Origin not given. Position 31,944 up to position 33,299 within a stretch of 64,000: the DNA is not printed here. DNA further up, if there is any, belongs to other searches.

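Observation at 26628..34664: Six-gene AAA+ / coiled-coil / membrane-protein cluster with no recognisable family for five of six products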

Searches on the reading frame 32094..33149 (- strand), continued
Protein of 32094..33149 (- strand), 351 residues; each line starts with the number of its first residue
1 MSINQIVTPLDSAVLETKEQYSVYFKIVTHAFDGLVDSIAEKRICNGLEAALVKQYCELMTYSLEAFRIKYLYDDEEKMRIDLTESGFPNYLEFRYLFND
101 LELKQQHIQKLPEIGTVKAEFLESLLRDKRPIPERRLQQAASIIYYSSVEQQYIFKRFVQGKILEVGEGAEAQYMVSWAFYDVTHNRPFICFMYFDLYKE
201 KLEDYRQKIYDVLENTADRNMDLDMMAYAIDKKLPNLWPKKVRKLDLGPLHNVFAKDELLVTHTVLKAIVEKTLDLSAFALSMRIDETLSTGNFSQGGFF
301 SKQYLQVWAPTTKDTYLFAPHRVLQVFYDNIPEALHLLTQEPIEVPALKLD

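Call 88: find_encoding_contigs(protein=P0343, flank=9000, max_places=1)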
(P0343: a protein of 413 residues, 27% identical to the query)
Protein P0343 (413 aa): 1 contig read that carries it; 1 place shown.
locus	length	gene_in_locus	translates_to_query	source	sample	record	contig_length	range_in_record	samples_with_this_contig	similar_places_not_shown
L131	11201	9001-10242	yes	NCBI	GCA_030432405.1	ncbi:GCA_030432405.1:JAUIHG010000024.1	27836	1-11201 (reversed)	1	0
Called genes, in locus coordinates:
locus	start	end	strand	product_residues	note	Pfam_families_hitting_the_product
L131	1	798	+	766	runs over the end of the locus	PF16655:PhoD_N, PF09423:PhoD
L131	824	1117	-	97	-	PF02036:SCP2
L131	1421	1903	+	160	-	PF00254:FKBP_C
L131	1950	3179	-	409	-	PF14870:PSII_BNR (faint)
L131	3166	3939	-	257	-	PF04116:FA_hydroxylase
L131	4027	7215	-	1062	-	PF00884:Sulfatase, PF01663:Phosphodiest (faint), PF16347:SGSH_C (faint), PF00041:fn3 (weak)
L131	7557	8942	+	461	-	-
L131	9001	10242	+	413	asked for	-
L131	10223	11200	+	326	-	?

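Call 90: list_cluster_members(proteins=[L122:791-2122:+, L126:7502-8959:+, L131:7557-8939:+, L123:7915-8916:+, L130:1-1203:+, L085:7583-8926:+, L076:7452-8801:+, L090:4052-5398:+, L019:1036-2415:+, L118:3817-5154:+])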
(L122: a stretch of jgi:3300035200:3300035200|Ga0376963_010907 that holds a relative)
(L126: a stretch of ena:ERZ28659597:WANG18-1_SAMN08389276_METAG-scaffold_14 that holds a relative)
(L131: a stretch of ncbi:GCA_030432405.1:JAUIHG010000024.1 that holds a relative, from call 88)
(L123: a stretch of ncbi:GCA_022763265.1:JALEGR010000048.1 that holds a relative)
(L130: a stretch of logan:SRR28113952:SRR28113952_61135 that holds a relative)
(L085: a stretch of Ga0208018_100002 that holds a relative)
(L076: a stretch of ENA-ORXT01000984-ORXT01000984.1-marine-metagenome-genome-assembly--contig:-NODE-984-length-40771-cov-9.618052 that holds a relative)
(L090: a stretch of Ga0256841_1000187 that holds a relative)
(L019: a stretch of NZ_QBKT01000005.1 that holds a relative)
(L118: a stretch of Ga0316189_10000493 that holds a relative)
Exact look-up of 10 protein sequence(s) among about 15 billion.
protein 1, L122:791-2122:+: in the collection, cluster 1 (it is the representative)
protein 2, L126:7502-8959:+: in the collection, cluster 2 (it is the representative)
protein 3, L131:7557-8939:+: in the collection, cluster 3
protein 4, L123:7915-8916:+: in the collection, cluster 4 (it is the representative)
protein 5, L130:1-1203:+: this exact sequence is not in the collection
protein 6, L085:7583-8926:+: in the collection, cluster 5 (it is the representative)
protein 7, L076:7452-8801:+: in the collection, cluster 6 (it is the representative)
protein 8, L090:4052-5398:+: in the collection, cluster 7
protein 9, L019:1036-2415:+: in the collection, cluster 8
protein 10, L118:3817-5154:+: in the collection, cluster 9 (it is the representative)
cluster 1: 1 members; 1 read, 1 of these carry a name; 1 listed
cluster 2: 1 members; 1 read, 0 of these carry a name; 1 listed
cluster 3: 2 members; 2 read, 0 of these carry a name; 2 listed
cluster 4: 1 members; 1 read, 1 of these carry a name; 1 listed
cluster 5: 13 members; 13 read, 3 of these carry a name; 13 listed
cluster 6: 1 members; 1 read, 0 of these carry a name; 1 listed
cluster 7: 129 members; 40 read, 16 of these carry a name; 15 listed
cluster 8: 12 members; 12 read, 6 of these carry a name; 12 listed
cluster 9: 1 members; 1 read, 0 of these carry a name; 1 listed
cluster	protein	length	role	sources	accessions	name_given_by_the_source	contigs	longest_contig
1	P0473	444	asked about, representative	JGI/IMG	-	hypothetical protein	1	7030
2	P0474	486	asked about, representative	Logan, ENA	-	-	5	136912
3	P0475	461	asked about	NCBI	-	-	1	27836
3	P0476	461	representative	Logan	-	-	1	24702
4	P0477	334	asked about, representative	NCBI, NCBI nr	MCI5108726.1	MAG: hypothetical protein MRY49_02665 [Candidatus Pacebacteria bacterium] | hypothetical protein [Candidatus Paceibacterota bacterium]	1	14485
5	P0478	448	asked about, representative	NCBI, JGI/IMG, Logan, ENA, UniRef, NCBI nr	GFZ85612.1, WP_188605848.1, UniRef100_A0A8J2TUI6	hypothetical protein GCM10011531_16110 [Aquaticitalea lipolytica] | chromosome segregation ATPase | Microtubule-binding protein n=1 Tax=Aquaticitalea lipolytica TaxID=1247562 ...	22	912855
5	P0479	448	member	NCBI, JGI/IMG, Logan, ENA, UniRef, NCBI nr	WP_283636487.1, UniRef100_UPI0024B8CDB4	microtubule-binding protein [Aquaticitalea lipolytica] | microtubule-binding protein n=1 Tax=Aquaticitalea lipolytica TaxID=1247562 ...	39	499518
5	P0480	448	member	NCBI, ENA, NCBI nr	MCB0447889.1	MAG: microtubule-binding protein [Gelidibacter sp.] | microtubule-binding protein [Gelidibacter sp.]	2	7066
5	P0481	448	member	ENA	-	-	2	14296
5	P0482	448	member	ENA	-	-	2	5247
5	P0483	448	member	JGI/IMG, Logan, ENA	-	-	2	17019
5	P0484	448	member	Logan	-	-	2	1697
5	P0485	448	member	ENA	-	-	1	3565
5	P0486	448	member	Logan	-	-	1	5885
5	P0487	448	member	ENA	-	-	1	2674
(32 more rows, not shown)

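Call 103: list_cluster_members(proteins=[P0343, P0370, P0270, P0247, P0249, P0250, P0254, P0259, P0265, P0300])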
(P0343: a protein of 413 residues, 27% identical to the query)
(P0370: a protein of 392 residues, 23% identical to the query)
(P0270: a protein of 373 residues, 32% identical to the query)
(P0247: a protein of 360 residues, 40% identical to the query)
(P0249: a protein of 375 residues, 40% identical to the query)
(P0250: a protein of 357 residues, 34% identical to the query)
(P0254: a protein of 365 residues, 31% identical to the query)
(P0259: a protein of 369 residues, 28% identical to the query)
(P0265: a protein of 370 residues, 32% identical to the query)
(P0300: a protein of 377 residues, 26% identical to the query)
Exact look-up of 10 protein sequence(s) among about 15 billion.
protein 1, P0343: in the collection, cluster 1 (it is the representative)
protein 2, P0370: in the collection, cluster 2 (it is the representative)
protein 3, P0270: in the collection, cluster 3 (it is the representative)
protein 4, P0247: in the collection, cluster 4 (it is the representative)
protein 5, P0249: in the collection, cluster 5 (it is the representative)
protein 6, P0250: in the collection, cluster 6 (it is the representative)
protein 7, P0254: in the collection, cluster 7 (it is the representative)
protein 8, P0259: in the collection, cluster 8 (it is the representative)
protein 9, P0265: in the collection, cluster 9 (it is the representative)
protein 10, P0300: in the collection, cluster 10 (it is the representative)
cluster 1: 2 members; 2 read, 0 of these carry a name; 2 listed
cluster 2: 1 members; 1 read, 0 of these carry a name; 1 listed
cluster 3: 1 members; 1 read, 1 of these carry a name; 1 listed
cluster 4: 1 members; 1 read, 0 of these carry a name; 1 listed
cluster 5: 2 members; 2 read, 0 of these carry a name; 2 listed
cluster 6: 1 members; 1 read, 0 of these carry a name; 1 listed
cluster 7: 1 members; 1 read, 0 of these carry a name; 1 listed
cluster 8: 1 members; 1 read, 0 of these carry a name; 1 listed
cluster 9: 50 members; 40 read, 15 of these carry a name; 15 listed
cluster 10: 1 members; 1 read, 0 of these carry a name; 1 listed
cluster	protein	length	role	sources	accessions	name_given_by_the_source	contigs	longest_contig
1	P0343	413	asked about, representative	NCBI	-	-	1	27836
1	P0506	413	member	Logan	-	-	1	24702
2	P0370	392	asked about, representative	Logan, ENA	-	-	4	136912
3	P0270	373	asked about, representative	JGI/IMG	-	hypothetical protein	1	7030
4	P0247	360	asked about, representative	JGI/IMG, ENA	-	-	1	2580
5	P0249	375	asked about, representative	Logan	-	-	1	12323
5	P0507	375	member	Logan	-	-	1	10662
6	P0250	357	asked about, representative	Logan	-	-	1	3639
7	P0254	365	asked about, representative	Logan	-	-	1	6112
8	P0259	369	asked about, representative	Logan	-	-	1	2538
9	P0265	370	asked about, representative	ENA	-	-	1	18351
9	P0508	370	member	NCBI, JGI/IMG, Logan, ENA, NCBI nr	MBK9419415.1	MAG: hypothetical protein IPN62_19580 [Flavobacteriales bacterium] | hypothetical protein | hypothetical protein [Flavobacteriales bacterium]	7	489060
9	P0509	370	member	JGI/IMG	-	hypothetical protein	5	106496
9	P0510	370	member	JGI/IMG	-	hypothetical protein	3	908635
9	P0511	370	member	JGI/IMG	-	hypothetical protein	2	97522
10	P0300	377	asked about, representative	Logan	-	-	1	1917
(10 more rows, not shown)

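Call 104: find_encoding_contigs(protein=P0265, flank=10000, max_places=2)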
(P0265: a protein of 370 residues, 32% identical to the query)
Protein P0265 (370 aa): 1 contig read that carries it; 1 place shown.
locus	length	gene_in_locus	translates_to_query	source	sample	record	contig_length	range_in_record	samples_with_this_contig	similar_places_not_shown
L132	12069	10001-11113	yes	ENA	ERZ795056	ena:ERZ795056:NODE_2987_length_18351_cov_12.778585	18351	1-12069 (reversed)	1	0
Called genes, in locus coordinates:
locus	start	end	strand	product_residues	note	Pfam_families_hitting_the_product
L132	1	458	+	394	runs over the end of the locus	-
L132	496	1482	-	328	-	PF00248:Aldo_ket_red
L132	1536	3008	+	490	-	PF00135:COesterase (faint), PF20434:BD-FAE, PF07859:Abhydrolase_3 (weak)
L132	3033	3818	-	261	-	PF02463:SMC_N (faint), PF00005:ABC_tran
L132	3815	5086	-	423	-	PF12704:MacB_PCD, PF02687:FtsX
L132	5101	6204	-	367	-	PF25917:BSH_RND (weak), PF25973:BSH_CzcB (weak), PF25954:Beta-barrel_RND_2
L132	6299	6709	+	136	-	PF01042:Ribonuc_L-PSP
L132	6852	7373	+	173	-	PF12867:DinB_2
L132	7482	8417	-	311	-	PF05552:MS_channel_1st_1 (weak), PF21088:MS_channel_1st (weak), PF00924:MS_channel_2nd, PF21082:MS_channel_3rd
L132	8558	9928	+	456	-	-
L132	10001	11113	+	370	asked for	-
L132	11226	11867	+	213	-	PF21602:GldM_3rd, PF12080:GldM_4th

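Call 105: find_encoding_contigs(protein=P0249, flank=10000, max_places=1)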
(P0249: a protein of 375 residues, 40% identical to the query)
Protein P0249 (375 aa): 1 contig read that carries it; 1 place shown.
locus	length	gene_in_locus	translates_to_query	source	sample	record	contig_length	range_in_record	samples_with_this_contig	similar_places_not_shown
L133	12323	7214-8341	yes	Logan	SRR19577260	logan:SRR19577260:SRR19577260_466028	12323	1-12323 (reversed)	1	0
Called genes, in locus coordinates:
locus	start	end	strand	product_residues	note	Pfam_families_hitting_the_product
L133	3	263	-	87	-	?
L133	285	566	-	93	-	PF00589:Phage_integrase (weak)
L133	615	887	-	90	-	PF14659:Phage_int_SAM_3 (weak), PF02899:Phage_int_SAM_1 (weak)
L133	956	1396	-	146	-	-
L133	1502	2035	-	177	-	-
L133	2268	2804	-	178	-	-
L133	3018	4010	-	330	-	-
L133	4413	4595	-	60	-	-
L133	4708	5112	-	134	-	-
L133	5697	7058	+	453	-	-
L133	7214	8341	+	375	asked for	-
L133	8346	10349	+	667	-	PF00004:AAA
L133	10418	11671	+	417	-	PF20343:DUF6638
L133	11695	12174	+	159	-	-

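Call 110: fold_search(model_id=the predicted structure, library=viral)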
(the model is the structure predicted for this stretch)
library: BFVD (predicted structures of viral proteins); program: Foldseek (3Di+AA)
matches with E <= 10: 592; with E <= 0.001: 0
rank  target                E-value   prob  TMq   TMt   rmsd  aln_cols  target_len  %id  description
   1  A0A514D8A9            5.1e-03  0.12  0.08  0.10  31.7       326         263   11  Maturation [Leviviridae sp.]
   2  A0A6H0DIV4            7.1e-03  0.20  0.11  0.10  26.9       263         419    8  Uncharacterized protein [de Gerlache virus]
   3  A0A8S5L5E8            8.8e-03  0.08  0.09  0.08  30.1       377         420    9  Maturation protein [ssRNA phage SRR5466728_2]
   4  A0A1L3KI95            1.5e-02  0.07  0.09  0.08  27.5       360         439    9  Uncharacterized protein [Beihai levi-like virus 17]
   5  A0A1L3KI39            1.7e-02  0.08  0.10  0.09  30.2       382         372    8  Maturation protein [Beihai levi-like virus 27]
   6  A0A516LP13            2.0e-02  0.18  0.09  0.17  17.9       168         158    8  (no name in the UniProt tables at hand)
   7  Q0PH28                2.5e-02  0.07  0.09  0.08  25.9       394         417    9  Maturation protein [Pseudomonas phage PRR1]
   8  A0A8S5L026            2.7e-02  0.08  0.10  0.09  30.8       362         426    8  Maturation protein [ssRNA phage SRR5467139_2]
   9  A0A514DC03            3.4e-02  0.07  0.08  0.08  31.4       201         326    7  Uncharacterized protein (Fragment) [Leviviridae sp.]
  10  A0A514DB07            3.6e-02  0.08  0.12  0.11  23.7       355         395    8  Maturation [Leviviridae sp.]
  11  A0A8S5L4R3            4.0e-02  0.06  0.08  0.08  26.3       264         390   11  Maturation protein [ssRNA phage SRR6253161_2]
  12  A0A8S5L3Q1            4.2e-02  0.06  0.10  0.09  27.6       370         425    8  Maturation protein [ssRNA phage Gerhypos.4_15]
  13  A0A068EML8            4.4e-02  0.07  0.09  0.08  27.8       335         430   10  Maturation/attachment protein [Marine phage EC]
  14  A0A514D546            4.7e-02  0.10  0.09  0.10  33.2       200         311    7  Maturation (Fragment) [Leviviridae sp.]
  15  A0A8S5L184            5.3e-02  0.08  0.11  0.09  23.0       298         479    9  Maturation protein [ssRNA phage SRR7976325_23]
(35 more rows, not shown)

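Call 117: find_related_loci(query=A9, collection=viral_contigs, flank=8000)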
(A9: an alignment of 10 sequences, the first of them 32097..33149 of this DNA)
Query A9 (351 aa) in viral_contigs; peptide patterns used: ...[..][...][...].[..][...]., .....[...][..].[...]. (x = any residue, [..] = any of these).
63 stretches matched a pattern, but none encodes a relative of the query by tblastn (E <= 1e-3).
